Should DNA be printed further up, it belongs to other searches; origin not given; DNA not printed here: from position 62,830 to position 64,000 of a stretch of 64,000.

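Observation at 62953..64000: Low-GC HNH endonuclease at the window edge: possible defence (type IV/modification-dependent restriction) gene in an acquired islet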

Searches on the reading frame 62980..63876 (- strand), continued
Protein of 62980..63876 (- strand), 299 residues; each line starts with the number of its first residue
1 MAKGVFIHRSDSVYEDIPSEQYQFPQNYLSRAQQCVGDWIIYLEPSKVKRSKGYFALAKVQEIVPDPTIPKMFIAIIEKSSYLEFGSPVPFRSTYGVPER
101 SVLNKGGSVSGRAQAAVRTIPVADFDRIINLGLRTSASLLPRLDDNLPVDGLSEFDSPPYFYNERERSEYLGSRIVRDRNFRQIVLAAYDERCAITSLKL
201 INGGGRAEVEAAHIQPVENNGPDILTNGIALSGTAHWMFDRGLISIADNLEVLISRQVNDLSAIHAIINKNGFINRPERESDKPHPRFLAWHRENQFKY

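Call 20: predict_structure(alignment_id=A1)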
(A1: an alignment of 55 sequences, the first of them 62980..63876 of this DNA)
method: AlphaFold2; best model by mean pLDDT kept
length: 299 residues; sequences in the alignment: 55
mean_pLDDT: 68.3   pTM: 0.62
mean pLDDT of the five models: 68.3, 66.8, 65.6, 65.4, 65.0
residues with pLDDT >= 90: 56; 70-90: 91; 50-70: 84; < 50: 68
segments of 3 or more residues with pLDDT < 50: 47-50, 138-155, 192-222, 224-234, 297-299
pLDDT, mean of each block of 10 residues (from residue 1): 86 74 93 94 68 84 92 90 82 82 85 88 90 63 39 51 74 70 61 39 42 39 41 51 67 66 57 63 57 56
secondary structure, 60 per line:
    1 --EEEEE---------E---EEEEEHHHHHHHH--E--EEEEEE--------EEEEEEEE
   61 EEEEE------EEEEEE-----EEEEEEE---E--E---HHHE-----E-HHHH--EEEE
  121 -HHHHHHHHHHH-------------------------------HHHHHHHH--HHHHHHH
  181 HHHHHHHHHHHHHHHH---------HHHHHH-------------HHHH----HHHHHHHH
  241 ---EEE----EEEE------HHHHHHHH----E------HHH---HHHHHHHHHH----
elements in order: E3-7 E21-25 H26-33 E39-44 E53-65 E72-77 E83-89 H111-114 E117-120 H122-132 H164-171 H174-196 H206-211 H225-228 H233-240 E244-246 E251-254 H261-268 H286-295

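Call 22: fold_search(model_id=the predicted structure, library=pdb)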
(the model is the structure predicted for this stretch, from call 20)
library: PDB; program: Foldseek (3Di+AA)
matches with E <= 10: 378; with E <= 0.001: 2
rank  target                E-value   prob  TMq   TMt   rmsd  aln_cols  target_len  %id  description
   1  6yex_A                2.0e-05  1.00  0.27  0.27  19.1       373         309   12  VcaM4I restriction endonuclease in the absence of DNA (released 2020-12-16)
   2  6yex_B                2.9e-05  0.99  0.27  0.27  19.3       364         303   12  VcaM4I restriction endonuclease in the absence of DNA (released 2020-12-16)
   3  6n0s                  4.2e-03  1.00  0.30  0.46   4.7       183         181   11  N-terminal domain of Staphylothermus marinus McrB (released 2019-11-13)
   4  8u17_D                5.8e-03  0.30  0.20  0.18  17.4       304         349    9  The ternary complex structure of DDB1-CRBN-SALL4(ZF1,2)-long bound to Pomalidomide (released 2023-12-27)
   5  7s9w_A                7.0e-03  1.00  0.26  0.07   5.0       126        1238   12  Structure of DrmAB:ADP:DNA complex (released 2022-06-15)
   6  7s9v_A                1.1e-02  1.00  0.27  0.07   4.5       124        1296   14  DrmAB:ADP (released 2022-06-15)
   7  1zce                  1.3e-02  0.98  0.26  0.49   6.5       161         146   10  X-Ray Crystal Structure of Protein Atu2648 from Agrobacterium tumefaciens. Northeast Structural Genomics Consortium Targ (released 2005-04-19)
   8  1wmm                  1.5e-02  0.99  0.30  0.57   6.1       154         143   14  Crystal structure of PH1033 from Pyrococcus horikoshii Ot3 (released 2005-08-23)
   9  7ypk_A                2.3e-02  0.51  0.18  0.08   6.6       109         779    8  Close-ring hexamer of the substrate-bound Lon protease with an S678A mutation (released 2023-10-25)
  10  9nws_B                2.3e-02  0.25  0.21  0.19  15.9       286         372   12  Cryo-EM structure of DDB1dB:CRBN:mezigdomide:SALL4(392-449) (released 2026-02-04)
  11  9saf_B                2.4e-02  0.25  0.23  0.20  16.3       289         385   12  Ternary PROTAC-mediated complex of BRD4-BD1/CRBN/DDB1 and JQ1-AcQ bifunctional degrader (released 2025-10-01)
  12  6xk9_Z                3.1e-02  0.23  0.23  0.19  16.2       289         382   11  Cereblon in complex with DDB1, CC-90009, and GSPT1 (released 2020-12-02)
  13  2hd9                  3.5e-02  0.97  0.27  0.51   6.0       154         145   15  Crystal structure of PH1033 from Pyrococcus horikoshii OT3 (released 2006-12-20)
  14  7ng2                  3.5e-02  0.80  0.24  0.40   6.4       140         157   14  Crystal structure of Toxoplasma CPSF4-YTH domain in apo form (released 2021-07-21)
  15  2ane_B                4.5e-02  0.35  0.15  0.30   7.1       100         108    8  Crystal structure of N-terminal domain of E.Coli Lon Protease (released 2005-11-01)
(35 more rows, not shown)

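Call 40: list_cluster_members(proteins=[P0001, P0002, P0003, P0005, P0009, P0019, P0024])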
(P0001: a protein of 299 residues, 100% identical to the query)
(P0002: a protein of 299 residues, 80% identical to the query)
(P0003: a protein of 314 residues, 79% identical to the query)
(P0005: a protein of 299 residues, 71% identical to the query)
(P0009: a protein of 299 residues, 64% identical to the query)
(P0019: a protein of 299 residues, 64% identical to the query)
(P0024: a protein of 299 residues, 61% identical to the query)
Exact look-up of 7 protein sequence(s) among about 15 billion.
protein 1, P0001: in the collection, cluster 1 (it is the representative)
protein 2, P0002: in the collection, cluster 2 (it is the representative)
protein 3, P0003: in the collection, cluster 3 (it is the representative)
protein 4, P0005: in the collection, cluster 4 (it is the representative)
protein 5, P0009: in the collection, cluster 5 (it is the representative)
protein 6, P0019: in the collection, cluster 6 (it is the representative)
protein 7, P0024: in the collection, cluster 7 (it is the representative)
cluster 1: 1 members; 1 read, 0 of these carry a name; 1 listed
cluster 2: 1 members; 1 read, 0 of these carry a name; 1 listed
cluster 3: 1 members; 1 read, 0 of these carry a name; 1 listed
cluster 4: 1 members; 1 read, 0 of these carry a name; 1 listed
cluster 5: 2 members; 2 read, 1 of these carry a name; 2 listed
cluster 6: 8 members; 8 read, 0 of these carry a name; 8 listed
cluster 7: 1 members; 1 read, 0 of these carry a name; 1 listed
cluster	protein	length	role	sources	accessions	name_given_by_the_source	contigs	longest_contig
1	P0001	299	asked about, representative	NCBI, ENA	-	-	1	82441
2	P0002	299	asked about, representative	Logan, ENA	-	-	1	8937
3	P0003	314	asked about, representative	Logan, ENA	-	-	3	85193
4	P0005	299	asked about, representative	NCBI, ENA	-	-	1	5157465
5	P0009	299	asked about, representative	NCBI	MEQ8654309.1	MAG: HNH endonuclease [Kiloniellales bacterium]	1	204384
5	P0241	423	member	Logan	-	-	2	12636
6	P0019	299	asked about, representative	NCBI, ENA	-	-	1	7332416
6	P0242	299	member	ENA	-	-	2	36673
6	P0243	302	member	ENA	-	-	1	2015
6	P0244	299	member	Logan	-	-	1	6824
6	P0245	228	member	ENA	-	-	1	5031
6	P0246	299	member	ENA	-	-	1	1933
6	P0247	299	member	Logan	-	-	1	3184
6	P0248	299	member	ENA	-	-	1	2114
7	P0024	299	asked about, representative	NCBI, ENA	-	-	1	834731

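Call 42: find_encoding_contigs(protein=P0003, flank=8000, max_places=3)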
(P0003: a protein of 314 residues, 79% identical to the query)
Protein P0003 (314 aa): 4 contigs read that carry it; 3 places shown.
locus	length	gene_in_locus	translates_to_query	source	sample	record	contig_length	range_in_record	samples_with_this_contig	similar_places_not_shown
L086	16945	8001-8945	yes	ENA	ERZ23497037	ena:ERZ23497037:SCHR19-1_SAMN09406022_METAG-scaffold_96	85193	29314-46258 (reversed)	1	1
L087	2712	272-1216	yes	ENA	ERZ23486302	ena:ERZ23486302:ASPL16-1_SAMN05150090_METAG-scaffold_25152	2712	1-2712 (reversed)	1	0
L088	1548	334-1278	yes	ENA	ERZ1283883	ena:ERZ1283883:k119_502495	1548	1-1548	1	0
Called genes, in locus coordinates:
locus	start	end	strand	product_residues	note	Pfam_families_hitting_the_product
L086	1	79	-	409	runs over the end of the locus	PF05977:MFS_3, PF07690:MFS_1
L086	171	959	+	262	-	-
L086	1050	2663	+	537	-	PF00732:GMC_oxred_N, PF00890:FAD_binding_2 (faint), PF05199:GMC_oxred_C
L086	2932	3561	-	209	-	PF01625:PMSR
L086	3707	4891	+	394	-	PF00266:Aminotran_5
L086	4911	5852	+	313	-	PF08007:JmjC_2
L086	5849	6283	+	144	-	PF13279:4HBT_2, PF03061:4HBT (weak)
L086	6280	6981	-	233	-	-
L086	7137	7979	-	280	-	PF08450:SGL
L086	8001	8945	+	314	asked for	PF13391:HNH_2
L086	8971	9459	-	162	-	PF03773:ArsP_1 (weak)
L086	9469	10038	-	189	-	PF03773:ArsP_1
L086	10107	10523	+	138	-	PF14347:DUF4399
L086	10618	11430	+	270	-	-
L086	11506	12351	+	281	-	PF01177:Asp_Glu_race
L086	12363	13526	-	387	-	PF02515:CoA_transf_3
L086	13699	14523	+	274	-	PF02668:TauD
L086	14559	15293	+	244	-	PF06267:DUF1028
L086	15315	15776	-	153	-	-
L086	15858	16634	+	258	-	PF00561:Abhydrolase_1, PF00975:Thioesterase (weak), PF07819:PGAP1 (faint), PF12146:Hydrolase_4, PF12697:Abhydrolase_6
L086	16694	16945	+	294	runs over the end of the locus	PF00561:Abhydrolase_1, PF12146:Hydrolase_4, PF12697:Abhydrolase_6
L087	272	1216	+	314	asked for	PF13391:HNH_2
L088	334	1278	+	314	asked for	PF13391:HNH_2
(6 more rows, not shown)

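Call 53: search_protein_families(library=pfam, alignment_id=A5, max_evalue=0.00001)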
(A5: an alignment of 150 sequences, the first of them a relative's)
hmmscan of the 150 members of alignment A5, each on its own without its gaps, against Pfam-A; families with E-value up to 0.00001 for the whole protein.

A. member 1, L002:7384-7614:- (77 aa): 0 families

B. families by the number of members that match (of 150 scanned): 139 families (the first 25 are shown)
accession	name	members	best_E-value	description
PF01872.23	RibD_C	7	2e-27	RibD C-terminal domain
PF00958.27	GMP_synt_C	6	7.7e-44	GMP synthase C terminal domain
PF13776.11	DUF4172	6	4.4e-28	Domain of unknown function (DUF4172)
PF02661.23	Fic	6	7.7e-17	Fic/DOC family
PF00117.34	GATase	5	1e-41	Glutamine amidotransferase class-I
PF02540.23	NAD_synthase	5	7.4e-10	NAD synthase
PF13489.12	Methyltransf_23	4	3e-17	Methyltransferase domain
PF00589.27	Phage_integrase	3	4e-40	Phage integrase family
PF00437.27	T2SSE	3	2.9e-35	Type II/IV secretion system protein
PF13356.12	Arm-DNA-bind_3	3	1.6e-25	Arm DNA-binding domain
PF01132.26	EFP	3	5.4e-22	Elongation factor P (EF-P) OB domain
PF09285.17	Elong-fact-P_C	3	8.4e-20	Elongation factor P, C-terminal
PF01381.28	HTH_3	3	8.7e-15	Helix-turn-helix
PF08207.18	EFP_N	3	2.6e-14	Elongation factor P (EF-P) KOW-like domain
PF13560.12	HTH_31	3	1.8e-12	Helix-turn-helix domain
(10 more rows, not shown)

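Call 54: search_protein_families(library=padloc, alignment_id=A5, max_evalue=0.00001)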
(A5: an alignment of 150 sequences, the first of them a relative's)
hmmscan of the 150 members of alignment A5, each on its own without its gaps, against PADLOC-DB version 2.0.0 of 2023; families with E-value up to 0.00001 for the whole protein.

A. member 1, L002:7384-7614:- (77 aa): 0 families

B. families by the number of members that match (of 150 scanned): 193 families (the first 25 are shown)
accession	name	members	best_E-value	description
PDLC03963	SoFic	6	4.2e-45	-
PDLC04966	PDC-S24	6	8.2e-15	-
PDLC04836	PDC-S04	6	6.2e-14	-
PDLC04837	PDC-S04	6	1.7e-12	-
PDLC04840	PDC-S04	6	1.1e-09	-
PDLC04839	PDC-S04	5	2.4e-06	-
PDLC04140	mad8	4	1.6e-06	mads_8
PDLC04134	mad2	3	1.1e-25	mads_2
PDLC02926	HTH_VI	3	1.2e-13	-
PDLC03664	Control_protein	3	7.4e-13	control protein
PDLC03598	REase_MTase_IIG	2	7.7e-262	Type IIG restriction enzyme-methyltransferase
PDLC03627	REase_MTase_IIG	2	1.6e-148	Type IIG restriction enzyme-methyltransferase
PDLC02643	DrmMI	2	5.5e-67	DrmMI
PDLC03599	REase_MTase_IIG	2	1.8e-57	Type IIG restriction enzyme-methyltransferase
PDLC02646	DrmMI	2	7.6e-46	DrmMI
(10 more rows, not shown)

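Call 57: search_protein_families(library=pfam, alignment_id=A6, max_evalue=0.05)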
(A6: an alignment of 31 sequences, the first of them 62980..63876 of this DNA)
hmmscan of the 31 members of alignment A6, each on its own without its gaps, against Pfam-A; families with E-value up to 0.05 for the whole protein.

A. member 1, window:62980-63876:- (299 aa): 1 family
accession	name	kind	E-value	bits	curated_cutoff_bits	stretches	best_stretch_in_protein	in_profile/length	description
PF13391.12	HNH_2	-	1.1e-08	35.2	21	1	193-246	1-65/66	HNH endonuclease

B. families by the number of members that match (of 31 scanned): 5 families
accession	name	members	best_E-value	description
PF13391.12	HNH_2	26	2.5e-14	HNH endonuclease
PF01878.24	EVE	4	0.01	EVE domain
PF17726.7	DpnI_C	1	0.0057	Dam-replacing HTH domain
PF01844.29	HNH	1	0.02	HNH endonuclease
PF24191.1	Mycobacteriophage_TM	1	0.041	Mycobacteriophage protein with transmembrane helix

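Call 58: search_solved_structures(query=A6, max_evalue=1, show_alignments=2)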
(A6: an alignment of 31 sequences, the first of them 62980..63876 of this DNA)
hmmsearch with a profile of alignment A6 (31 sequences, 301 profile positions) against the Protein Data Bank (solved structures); distinct sequences matched with E-value up to 1: 4.
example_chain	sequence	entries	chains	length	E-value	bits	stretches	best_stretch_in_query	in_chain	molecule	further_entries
6ghs_A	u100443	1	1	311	2.1e-08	37.1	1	164-258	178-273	TagI restriction endonuclease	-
6yex_A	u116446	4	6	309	7e-08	35.3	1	164-301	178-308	HNH endonuclease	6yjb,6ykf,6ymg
6ghc_A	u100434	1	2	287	0.24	13.9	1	147-240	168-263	5-methylcytosine-specific restriction enzyme A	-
9fa0_B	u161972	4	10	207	0.53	12.8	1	117-166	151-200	ScoC | HTH-type transcriptional regulator Hpr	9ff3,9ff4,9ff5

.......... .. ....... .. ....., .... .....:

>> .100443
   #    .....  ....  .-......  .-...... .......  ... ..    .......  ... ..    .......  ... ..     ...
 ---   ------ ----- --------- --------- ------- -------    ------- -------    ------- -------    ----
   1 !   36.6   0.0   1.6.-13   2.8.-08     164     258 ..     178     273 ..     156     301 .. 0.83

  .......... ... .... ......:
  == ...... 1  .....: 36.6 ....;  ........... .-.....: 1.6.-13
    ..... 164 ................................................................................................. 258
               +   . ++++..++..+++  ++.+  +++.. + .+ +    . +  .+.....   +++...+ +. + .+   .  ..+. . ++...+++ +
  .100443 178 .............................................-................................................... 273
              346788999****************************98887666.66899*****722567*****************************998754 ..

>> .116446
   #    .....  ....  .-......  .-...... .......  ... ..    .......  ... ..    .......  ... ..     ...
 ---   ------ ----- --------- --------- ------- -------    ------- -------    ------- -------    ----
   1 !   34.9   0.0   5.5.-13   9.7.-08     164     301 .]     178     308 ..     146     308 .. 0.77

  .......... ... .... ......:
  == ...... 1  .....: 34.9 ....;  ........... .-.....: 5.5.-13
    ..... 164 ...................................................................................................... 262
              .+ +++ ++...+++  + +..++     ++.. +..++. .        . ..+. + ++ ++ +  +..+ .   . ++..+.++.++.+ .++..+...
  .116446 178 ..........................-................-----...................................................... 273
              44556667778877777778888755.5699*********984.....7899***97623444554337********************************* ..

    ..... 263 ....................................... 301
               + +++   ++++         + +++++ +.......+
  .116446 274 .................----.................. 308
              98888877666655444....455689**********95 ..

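Call 78: search_dna_similar(query=window:62980-63876:-, collection=plasmids, mode=protein, max_rows=25, max_evalue=1e-20)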
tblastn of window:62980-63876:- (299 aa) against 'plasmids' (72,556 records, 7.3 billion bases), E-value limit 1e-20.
Records with a match: 52; places in all: 52; records where one place covers at least 80% of the query: 42.
Best place of each record, by identity: 60-80% 13; <60% 39.
By first word of the organism name: Rhizobium 20; Sinorhizobium 14; Agrobacterium 12; Sphingomonas 1; Shinella 1; Roseomonas 1; Peteryoungia 1; Neorhizobium 1; Ensifer 1.
By predicted mobility (MOB-suite, as given by PLSDB): conjugative 29; non-mobilizable 21; mobilizable 2.
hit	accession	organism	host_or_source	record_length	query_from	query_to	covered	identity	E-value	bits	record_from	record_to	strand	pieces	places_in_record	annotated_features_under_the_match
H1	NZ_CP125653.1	Rhizobium sp. BT04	Phaseolus vulgaris,Pure culture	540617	1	298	100%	60.9%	4e-116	374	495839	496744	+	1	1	HNH endonuclease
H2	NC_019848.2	Sinorhizobium meliloti GR4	-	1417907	1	298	100%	60.9%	3e-115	372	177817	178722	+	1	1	record has no annotation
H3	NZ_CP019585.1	Sinorhizobium meliloti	Medicago arborea,tissue sample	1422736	1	298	100%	60.9%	3e-115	372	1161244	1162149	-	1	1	record has no annotation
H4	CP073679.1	Sinorhizobium meliloti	Medicago truncatula,cell culture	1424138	1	298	100%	60.9%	3e-115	372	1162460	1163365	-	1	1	HNH endonuclease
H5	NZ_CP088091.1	Rhizobium laguerreae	cell culture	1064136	1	298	100%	60.6%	8e-117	376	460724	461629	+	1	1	none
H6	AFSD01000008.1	Agrobacterium tumefaciens F2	soil near Harbin Institute of Technology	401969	1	298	100%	60.6%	2e-116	375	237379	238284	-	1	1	hypothetical protein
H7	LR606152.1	Rhizobium sp. Q54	paddy soil contaminated with arsenic ...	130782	1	298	100%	60.6%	4e-116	374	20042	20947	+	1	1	restriction endonuclease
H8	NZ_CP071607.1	Rhizobium binae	lentil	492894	1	298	100%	60.3%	2e-115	372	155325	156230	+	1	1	HNH endonuclease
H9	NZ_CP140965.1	Sinorhizobium medicae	Medicago lupulina,whole organism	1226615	1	298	100%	60.3%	6e-114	368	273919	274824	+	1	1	record has no annotation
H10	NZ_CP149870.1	Sinorhizobium medicae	Melilotus albus,Cell Culture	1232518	1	298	100%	60.3%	6e-114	368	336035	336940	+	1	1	record has no annotation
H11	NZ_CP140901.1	Sinorhizobium medicae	Medicago lupulina,whole organism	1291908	1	298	100%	60.3%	6e-114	368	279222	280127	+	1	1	record has no annotation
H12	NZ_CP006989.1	Rhizobium etli bv. mimosae str. IE4771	Phaseolus vulgaris,whole organism,nodule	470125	1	298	100%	60.3%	7e-114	368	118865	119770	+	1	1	HNH endonuclease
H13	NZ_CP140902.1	Sinorhizobium medicae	Medicago lupulina,whole organism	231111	1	299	100%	59.7%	2e-113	367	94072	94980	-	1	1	HNH endonuclease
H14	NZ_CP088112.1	Sinorhizobium medicae WSM1115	cell culture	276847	1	299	100%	59.7%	3e-113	366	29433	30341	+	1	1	HNH endonuclease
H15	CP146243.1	Agrobacterium vitis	Vitis vinifera,cell culture,Grape gall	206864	1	298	100%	59.9%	6e-116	374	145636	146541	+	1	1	HNH endonuclease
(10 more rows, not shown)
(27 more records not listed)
